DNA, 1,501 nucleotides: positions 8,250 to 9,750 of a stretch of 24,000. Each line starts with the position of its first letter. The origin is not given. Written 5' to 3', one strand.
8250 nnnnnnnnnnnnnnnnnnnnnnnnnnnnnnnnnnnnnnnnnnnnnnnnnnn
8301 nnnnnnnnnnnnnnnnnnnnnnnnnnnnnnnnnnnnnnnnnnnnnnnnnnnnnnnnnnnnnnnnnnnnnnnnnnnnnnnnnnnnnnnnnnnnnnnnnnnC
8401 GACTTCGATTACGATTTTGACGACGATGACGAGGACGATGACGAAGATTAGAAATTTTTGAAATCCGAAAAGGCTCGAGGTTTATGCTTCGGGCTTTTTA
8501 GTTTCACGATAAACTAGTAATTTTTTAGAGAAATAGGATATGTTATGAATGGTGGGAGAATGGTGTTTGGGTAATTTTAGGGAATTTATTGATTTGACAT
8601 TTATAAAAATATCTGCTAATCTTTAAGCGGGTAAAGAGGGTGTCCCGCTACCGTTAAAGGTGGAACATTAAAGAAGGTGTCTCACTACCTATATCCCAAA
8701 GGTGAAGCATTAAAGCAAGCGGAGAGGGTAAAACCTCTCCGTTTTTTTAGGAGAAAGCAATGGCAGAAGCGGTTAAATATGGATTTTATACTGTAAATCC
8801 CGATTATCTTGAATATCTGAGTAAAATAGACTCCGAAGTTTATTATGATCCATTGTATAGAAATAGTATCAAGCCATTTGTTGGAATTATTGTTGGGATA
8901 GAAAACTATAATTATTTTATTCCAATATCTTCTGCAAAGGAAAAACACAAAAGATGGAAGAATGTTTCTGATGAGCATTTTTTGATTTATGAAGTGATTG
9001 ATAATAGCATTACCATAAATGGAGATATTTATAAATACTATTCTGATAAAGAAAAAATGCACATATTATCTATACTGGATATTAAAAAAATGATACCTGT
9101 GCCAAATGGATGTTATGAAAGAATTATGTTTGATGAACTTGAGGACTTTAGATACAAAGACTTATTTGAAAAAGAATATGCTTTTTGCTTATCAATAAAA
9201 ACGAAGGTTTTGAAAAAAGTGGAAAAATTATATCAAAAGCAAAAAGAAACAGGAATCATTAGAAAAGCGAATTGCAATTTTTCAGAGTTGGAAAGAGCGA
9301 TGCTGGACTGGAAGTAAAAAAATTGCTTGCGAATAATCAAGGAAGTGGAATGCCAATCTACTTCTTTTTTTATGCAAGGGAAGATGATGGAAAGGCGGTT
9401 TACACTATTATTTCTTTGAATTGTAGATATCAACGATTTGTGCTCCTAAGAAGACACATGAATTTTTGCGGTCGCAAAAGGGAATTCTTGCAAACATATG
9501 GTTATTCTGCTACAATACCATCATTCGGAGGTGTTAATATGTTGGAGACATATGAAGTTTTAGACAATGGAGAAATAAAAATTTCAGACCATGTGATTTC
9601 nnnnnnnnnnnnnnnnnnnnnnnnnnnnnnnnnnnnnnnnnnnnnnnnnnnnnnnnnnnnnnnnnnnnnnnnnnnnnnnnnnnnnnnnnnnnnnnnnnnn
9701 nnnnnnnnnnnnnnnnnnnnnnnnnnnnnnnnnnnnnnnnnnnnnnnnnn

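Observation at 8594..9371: Compact type III toxin-antitoxin (ToxIN/AbiQ-like) module inserted between the efp and asp23-nusB operons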

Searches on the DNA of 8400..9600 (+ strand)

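Call 10: search_rna_families(source=window, start=8400, end=9600, threshold=evalue, max_evalue=10, show_alignments=3)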
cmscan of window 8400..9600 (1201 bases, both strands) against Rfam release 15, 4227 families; matches with E-value up to 10: 7.
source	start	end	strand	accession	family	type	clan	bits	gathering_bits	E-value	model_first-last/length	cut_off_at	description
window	9333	9373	+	RF03623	mir-1252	Gene; miRNA;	-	20.7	70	1.6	1-65/65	no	mir-1252 microRNA precursor family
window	8444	8525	-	RF03522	mir-4850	Gene; miRNA;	-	20.3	93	0.46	1-89/89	no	mir-4850 microRNA precursor family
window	8402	8500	+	RF02728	HrrF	Gene; sRNA;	-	20.3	77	0.88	1-116/116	no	Haemophilus regulatory RNA responsive to iron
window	8715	8873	-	RF00082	SraG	Gene; sRNA;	-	18.5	50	2.1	1-177/177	no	SraG RNA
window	8711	8751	+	RF03189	mir-1175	Gene; miRNA;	-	18.2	51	0.46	1-72/72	no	mir-1175 microRNA precursor family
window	8441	8503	+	RF00506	Thr_leader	Cis-reg; leader;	-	15.4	55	6.9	1-118/118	no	Threonine operon leader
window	9163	9200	-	RF02350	psRNA6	Gene; sRNA;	-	9.1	60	10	1-333/333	no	Nitrosomonas sRNA psRNA6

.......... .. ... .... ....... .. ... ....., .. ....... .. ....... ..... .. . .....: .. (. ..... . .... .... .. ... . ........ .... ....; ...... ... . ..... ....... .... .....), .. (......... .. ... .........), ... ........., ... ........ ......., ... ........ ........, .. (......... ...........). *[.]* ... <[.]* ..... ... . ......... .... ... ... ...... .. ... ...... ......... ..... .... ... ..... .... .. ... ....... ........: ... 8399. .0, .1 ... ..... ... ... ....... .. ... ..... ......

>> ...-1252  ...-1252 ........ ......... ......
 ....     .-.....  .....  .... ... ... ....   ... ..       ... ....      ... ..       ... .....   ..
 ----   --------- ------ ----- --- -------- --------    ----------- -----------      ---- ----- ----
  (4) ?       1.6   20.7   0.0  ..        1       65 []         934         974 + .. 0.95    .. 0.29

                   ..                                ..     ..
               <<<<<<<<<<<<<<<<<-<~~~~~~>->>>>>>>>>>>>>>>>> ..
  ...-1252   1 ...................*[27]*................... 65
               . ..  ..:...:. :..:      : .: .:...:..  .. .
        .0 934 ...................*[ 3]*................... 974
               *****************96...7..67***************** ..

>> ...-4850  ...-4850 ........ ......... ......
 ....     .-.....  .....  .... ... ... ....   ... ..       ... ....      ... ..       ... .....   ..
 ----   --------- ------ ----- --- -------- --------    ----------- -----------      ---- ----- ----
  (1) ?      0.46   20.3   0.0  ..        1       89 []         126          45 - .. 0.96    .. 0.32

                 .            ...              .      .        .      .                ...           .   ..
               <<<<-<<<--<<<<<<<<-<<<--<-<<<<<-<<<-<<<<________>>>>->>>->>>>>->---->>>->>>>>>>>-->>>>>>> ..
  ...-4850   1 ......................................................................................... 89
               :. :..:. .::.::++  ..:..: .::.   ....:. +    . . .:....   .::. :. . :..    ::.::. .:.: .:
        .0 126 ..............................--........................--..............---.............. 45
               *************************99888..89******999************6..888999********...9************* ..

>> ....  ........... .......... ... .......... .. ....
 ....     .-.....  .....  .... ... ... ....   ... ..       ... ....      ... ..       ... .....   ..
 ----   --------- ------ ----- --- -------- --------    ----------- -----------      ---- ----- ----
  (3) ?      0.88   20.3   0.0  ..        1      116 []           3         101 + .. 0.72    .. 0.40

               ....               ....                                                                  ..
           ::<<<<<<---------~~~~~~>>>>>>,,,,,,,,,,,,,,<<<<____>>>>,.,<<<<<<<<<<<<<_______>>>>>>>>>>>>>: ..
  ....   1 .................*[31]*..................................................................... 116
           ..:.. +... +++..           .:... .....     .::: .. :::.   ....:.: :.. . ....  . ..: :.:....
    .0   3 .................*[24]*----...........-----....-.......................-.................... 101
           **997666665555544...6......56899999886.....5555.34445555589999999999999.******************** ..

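Call 57: search_dna_similar(query=window:8577-9385:+, collection=plasmids, mode=distant, max_rows=15)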
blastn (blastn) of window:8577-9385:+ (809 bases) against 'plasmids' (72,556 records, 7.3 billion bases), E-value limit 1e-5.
Records with a match: 1; places in all: 1; records where one place covers at least 80% of the query: 0.
Best place of each record, by identity: 60-80% 1.
By first word of the organism name: Enterococcus 1.
By predicted mobility (MOB-suite, as given by PLSDB): conjugative 1.
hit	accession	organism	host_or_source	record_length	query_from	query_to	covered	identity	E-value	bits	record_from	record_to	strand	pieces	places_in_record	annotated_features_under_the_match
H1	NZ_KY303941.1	Enterococcus faecalis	fecal material of a Blue whale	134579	56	669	76%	69.1%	3e-57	231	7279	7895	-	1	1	type III toxin-antitoxin system ToxN/AbiQ family toxin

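Call 58: search_dna_similar(query=window:8577-9385:+, collection=phages, mode=distant, max_rows=15)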
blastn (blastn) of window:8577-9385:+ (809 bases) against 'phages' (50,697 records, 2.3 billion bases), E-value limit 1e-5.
Records with a match: 8; places in all: 8; records where one place covers at least 80% of the query: 0.
Best place of each record, by identity: 80-90% 8.
By first word of the organism name: Lactococcus 8.
By host as written in the record: Lactococcus lactis 8.
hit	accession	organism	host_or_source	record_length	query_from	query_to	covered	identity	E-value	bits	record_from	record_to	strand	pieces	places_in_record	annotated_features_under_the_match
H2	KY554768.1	Lactococcus phage AM1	Lactococcus lactis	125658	93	139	6%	89.4%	3e-6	60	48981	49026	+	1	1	hypothetical protein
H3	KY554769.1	Lactococcus phage AM2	Lactococcus lactis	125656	93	139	6%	89.4%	3e-6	60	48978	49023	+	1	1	hypothetical protein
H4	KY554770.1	Lactococcus phage AM3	Lactococcus lactis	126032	93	139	6%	89.4%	3e-6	60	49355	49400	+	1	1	hypothetical protein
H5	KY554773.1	Lactococcus phage AM8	Lactococcus lactis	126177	93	139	6%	89.4%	3e-6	60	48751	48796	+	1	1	hypothetical protein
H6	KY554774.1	Lactococcus phage AM9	Lactococcus lactis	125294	93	139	6%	89.4%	3e-6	60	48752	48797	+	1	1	hypothetical protein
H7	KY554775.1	Lactococcus phage AM11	Lactococcus lactis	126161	93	139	6%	89.4%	3e-6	60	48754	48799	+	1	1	hypothetical protein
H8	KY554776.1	Lactococcus phage AM12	Lactococcus lactis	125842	93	139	6%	89.4%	3e-6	60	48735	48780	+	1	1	hypothetical protein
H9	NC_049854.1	Lactococcus phage AM1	Lactococcus lactis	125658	93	139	6%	89.4%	3e-6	60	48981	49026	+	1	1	hypothetical protein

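Call 59: get_annotated_region(hit=H2, flank=1500)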
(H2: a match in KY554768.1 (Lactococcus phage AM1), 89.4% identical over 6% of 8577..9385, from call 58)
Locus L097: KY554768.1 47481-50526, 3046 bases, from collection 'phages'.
description: Lactococcus phage AM1, complete genome.
organism: Lactococcus phage AM1 (NCBI taxid 1965467)
taxonomy: Viruses; Duplodnaviria; Heunggongvirae; Uroviricota; Caudoviricetes; Audreyjarvisvirus; Audreyjarvisvirus AM1
host: Lactococcus lactis; source: cheese whey; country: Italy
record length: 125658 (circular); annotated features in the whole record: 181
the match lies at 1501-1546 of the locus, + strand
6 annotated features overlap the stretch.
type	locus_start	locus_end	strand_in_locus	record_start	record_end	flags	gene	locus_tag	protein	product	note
tRNA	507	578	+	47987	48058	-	-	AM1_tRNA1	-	tRNA-Pro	-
CDS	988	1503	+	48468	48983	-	-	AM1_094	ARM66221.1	hypothetical protein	-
tRNA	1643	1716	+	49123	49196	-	-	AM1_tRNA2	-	tRNA-Trp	-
tRNA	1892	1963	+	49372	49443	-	-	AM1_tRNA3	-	tRNA-Trp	-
CDS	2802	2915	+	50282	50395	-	-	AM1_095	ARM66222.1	hypothetical protein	-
CDS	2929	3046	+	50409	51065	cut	-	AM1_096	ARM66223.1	hypothetical protein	-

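Call 61: search_dna_similar(query=L097:1503-1551:+, collection=plasmids, mode=distant, max_evalue=1, max_rows=20)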
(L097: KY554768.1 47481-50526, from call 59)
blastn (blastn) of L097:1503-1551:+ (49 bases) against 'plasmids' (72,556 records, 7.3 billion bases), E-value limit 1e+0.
Records with a match: 1; places in all: 4; records where one place covers at least 80% of the query: 1.
Best place of each record, by identity: 95-99% 1.
By first word of the organism name: Lactococcus 1.
By predicted mobility (MOB-suite, as given by PLSDB): mobilizable 1.
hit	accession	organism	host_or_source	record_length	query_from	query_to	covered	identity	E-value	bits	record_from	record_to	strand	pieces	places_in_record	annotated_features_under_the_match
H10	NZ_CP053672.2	Lactococcus lactis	farm kitchen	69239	1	43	88%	97.7%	1e-11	74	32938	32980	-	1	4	none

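Call 62: get_annotated_region(hit=H10, flank=1500)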
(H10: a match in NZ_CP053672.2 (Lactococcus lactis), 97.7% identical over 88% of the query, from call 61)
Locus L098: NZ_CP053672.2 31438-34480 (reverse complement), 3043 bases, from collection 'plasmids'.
description: Lactococcus lactis subsp. lactis strain G121 plasmid p001F
organism: Lactococcus lactis (NCBI taxid 1360)
taxonomy: Bacteria; Bacillota; Bacilli; Lactobacillales; Streptococcaceae; Lactococcus; Lactococcus lactis
host: -; source: farm kitchen; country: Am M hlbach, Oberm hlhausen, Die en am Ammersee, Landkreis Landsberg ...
typing (MOB-suite, as given by PLSDB): mobilizable; relaxase MOBQ
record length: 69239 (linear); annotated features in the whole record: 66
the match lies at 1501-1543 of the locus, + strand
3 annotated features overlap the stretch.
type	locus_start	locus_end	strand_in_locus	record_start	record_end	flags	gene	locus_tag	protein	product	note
CDS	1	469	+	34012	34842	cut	-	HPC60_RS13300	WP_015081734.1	AAC(3) family N-acetyltransferase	-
CDS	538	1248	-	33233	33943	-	-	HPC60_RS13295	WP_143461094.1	IS6 family transposase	-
CDS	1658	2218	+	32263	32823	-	-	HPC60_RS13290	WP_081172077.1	type III toxin-antitoxin system ToxN/AbiQ family toxin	-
